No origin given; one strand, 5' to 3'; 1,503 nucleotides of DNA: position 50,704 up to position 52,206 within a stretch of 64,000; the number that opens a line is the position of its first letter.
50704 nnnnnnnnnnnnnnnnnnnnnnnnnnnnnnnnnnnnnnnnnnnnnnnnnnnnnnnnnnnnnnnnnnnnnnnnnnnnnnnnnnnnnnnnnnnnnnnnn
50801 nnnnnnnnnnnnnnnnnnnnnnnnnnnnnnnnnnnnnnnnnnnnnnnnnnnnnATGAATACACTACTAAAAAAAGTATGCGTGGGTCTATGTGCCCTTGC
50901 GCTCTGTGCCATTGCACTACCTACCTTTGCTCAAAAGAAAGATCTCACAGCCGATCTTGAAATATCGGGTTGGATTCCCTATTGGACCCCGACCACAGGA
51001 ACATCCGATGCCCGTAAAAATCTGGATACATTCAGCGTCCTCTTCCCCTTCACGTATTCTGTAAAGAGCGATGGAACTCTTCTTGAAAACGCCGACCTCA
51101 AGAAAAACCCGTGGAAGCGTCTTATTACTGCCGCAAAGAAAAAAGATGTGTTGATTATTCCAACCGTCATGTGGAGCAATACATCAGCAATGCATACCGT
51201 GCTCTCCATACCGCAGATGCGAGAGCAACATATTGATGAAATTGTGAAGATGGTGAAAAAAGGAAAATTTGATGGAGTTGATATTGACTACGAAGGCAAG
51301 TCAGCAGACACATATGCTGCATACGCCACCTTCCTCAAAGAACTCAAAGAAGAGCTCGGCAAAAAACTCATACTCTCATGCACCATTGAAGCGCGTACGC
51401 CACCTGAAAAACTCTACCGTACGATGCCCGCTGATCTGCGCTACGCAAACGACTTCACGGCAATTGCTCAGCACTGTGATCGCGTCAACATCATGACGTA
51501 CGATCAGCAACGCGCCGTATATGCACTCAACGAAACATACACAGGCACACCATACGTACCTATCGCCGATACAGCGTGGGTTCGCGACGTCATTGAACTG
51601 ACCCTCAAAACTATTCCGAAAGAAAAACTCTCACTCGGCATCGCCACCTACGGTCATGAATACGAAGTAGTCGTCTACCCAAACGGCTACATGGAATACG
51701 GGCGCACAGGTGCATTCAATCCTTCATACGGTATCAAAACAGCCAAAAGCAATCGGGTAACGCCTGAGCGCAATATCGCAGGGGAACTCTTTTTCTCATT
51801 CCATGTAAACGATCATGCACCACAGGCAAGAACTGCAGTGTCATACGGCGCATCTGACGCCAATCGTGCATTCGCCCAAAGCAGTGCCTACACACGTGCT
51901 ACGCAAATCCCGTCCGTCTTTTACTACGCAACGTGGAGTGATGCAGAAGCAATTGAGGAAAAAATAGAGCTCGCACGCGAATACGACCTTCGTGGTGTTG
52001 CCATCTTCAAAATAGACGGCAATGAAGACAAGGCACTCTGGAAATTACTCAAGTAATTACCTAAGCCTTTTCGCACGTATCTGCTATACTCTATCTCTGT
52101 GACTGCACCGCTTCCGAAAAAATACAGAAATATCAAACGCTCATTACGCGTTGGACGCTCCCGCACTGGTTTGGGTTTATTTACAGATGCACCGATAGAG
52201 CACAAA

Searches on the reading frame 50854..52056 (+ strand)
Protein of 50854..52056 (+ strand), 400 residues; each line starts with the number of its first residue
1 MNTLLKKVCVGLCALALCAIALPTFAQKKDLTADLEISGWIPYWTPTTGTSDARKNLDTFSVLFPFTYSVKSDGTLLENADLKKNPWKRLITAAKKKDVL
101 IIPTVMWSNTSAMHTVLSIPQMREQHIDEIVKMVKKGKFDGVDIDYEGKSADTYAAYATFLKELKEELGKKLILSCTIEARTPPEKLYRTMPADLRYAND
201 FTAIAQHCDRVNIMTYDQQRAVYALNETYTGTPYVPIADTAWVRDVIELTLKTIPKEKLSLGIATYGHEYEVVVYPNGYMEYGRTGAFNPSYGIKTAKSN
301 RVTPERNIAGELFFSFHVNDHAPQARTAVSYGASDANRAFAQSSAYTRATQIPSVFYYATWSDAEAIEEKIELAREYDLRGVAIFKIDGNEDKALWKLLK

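Call 6: search_protein_families(library=pfam, proteins=[window:50854-52056:+], max_evalue=1)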
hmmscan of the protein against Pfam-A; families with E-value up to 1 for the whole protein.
window:50854-52056:+ (400 aa): 6 families
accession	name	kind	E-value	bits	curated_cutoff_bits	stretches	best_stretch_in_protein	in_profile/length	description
PF00704.34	Glyco_hydro_18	-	1e-28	101.4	29.6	1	69-388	32-315/317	Glycosyl hydrolases family 18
PF11340.13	DUF3142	-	0.00098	19.7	30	1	121-177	22-78/202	Protein of unknown function (DUF3142)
PF03644.19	Glyco_hydro_85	-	0.002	18.1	22.2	1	86-171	39-132/302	Glycosyl hydrolase family 85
PF23916.1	TIM-barrel_EndoS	-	0.015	15.5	27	1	95-171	56-135/238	Endo-beta-N-acetylglucosaminidase EndoS TIM-barrel domain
PF06050.19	HGD-D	-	0.072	13.1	28.4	1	120-169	267-313/342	2-hydroxyglutaryl-CoA dehydratase, D-component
PF13390.11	DUF4108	-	0.089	13.1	27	1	127-172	76-122/145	Protein of unknown function (DUF4108)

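Call 46: list_cluster_members(proteins=[P0001, P0027, window:50854-52056:+])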
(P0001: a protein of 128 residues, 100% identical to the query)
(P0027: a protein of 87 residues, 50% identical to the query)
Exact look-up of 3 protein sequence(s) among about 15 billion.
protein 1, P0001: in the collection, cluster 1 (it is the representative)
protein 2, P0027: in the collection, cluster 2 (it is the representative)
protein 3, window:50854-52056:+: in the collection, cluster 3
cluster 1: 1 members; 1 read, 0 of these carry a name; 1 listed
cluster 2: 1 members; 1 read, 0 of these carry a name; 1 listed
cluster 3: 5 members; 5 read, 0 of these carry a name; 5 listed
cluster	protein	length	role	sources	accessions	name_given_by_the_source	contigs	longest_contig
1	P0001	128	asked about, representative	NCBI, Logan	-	-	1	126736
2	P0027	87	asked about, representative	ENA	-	-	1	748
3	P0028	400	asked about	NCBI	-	-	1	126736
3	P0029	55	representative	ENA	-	-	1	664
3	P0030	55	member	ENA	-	-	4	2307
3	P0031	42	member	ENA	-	-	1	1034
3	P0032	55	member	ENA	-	-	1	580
